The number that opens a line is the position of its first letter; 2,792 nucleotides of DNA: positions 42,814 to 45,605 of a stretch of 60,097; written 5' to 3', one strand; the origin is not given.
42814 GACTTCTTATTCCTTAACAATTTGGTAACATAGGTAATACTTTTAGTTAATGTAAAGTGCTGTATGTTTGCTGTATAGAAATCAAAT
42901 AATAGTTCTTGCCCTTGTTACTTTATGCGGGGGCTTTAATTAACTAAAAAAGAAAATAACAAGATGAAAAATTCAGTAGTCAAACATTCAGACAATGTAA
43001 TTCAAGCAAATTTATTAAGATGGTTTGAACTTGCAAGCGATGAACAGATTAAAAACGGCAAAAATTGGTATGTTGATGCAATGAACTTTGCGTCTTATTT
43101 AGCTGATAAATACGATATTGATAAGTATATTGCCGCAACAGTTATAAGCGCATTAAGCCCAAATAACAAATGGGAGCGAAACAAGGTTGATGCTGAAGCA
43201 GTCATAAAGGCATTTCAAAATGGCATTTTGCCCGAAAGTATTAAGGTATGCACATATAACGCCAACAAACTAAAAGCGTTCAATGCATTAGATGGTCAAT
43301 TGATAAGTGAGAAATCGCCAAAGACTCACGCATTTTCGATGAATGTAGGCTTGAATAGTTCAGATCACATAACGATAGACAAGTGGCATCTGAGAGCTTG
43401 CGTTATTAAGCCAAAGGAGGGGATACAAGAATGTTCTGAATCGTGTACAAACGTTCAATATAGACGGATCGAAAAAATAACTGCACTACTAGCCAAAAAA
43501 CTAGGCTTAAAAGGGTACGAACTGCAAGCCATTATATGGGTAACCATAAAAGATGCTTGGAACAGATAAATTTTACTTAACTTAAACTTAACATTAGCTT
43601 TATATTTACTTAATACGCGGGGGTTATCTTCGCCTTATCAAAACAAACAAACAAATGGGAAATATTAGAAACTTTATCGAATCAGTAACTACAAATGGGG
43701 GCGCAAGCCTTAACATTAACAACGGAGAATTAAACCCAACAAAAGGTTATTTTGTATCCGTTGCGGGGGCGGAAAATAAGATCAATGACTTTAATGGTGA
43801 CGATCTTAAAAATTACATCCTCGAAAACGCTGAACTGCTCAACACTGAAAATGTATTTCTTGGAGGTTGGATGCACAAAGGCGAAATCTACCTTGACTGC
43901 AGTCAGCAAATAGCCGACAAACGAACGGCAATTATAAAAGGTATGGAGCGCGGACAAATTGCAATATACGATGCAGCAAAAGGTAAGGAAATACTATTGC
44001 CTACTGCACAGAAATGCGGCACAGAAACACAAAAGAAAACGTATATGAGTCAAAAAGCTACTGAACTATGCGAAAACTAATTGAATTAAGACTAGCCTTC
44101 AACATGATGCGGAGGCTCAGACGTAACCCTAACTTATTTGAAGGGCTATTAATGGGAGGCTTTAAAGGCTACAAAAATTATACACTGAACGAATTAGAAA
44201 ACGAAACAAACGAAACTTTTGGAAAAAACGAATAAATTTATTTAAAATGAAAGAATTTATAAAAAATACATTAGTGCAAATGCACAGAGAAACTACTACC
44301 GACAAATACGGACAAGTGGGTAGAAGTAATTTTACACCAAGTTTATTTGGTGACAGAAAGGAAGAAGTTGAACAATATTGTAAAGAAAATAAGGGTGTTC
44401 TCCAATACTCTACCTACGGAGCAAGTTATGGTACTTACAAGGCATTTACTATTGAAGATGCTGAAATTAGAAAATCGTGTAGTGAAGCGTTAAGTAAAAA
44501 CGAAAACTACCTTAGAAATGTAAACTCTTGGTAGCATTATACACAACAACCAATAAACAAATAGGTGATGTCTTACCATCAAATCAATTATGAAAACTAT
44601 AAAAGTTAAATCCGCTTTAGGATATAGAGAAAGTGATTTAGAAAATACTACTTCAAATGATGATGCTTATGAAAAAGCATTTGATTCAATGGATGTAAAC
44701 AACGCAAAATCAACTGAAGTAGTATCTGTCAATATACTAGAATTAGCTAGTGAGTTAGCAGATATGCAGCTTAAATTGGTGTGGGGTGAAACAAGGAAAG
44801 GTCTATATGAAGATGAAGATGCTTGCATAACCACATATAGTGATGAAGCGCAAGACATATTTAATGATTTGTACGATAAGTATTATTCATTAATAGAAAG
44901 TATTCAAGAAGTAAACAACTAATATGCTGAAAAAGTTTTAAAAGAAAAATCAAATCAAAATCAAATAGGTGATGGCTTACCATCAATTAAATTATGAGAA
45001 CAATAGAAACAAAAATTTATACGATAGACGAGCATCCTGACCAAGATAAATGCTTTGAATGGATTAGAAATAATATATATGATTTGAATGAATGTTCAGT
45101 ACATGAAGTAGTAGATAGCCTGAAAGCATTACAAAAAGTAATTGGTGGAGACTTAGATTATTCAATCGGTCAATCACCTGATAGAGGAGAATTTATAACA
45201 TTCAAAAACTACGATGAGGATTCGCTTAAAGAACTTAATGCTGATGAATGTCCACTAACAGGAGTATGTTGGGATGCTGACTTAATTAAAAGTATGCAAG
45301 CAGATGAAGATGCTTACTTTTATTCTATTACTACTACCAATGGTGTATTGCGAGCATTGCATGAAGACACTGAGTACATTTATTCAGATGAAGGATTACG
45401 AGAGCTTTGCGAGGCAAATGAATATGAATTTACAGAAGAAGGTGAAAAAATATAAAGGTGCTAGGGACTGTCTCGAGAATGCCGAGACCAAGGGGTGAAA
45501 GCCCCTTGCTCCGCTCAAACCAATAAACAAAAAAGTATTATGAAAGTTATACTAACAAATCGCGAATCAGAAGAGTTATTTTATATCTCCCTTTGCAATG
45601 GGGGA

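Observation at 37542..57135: Strong over-representation of the G/C-only motif GCGGGGG (extended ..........), concentrated in the replication arm and spanning codon borders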

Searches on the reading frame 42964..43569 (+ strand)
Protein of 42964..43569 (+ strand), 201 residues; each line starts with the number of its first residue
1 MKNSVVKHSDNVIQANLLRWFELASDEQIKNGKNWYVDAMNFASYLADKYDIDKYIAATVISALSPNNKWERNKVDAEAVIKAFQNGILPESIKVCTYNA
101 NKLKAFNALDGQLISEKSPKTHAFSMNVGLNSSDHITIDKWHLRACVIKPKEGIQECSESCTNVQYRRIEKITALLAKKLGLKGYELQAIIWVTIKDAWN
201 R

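Call 6: search_protein_families(library=pfam, proteins=[window:42964-43569:+])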
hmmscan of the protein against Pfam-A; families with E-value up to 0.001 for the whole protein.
window:42964-43569:+ (201 aa): 1 family
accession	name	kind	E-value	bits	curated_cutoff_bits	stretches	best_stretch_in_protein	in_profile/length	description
PF23802.1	DUF7178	-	3.9e-34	118.7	27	1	9-197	11-191/193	Family of unknown function (DUF7178)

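Call 49: search_protein_families(library=phrogs, max_evalue=0.00001, proteins=[window:42964-43569:+])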
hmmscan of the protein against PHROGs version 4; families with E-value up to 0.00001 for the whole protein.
window:42964-43569:+ (201 aa): 2 families
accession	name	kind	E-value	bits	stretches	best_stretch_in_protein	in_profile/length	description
phrog_3842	-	unknown function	7.3e-40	138.1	1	11-198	16-203/206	-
phrog_2878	-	unknown function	1.7e-06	28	1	15-124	130-242/631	-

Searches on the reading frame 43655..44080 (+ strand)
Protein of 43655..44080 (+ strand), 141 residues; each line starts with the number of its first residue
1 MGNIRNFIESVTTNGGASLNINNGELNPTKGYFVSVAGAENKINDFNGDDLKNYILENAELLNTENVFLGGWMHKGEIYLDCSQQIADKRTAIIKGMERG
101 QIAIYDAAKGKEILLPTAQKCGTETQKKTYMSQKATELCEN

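Call 30: search_protein_families(library=pfam, max_evalue=0.01, proteins=[window:43655-44080:+])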
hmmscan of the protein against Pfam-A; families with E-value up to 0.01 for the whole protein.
window:43655-44080:+ (141 aa): 0 families

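Call 49: search_protein_families(library=phrogs, max_evalue=0.00001, proteins=[window:43655-44080:+])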
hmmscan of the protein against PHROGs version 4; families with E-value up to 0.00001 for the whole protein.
window:43655-44080:+ (141 aa): 1 family
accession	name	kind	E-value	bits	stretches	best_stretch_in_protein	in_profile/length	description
phrog_17808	-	unknown function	6.4e-09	37.2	1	64-116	78-130/137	-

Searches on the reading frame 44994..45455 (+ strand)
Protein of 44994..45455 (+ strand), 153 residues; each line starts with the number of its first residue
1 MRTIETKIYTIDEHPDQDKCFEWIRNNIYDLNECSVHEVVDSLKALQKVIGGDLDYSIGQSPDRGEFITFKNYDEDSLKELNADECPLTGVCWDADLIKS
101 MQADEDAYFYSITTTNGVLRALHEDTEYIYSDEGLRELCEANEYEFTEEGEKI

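Call 30: search_protein_families(library=pfam, max_evalue=0.01, proteins=[window:44994-45455:+])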
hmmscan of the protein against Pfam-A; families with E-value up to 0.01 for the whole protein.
window:44994-45455:+ (153 aa): 1 family
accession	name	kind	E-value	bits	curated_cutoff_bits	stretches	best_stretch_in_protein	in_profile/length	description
PF12367.13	PFO_beta_C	-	0.0091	16.5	24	0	20-52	9-40/66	Pyruvate ferredoxin oxidoreductase beta subunit C terminal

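Call 49: search_protein_families(library=phrogs, max_evalue=0.00001, proteins=[window:44994-45455:+])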
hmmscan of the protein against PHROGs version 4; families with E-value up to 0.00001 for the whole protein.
window:44994-45455:+ (153 aa): 1 family
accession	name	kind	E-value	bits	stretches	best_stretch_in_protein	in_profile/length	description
phrog_10310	-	unknown function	3.6e-10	41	1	81-151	131-209/212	-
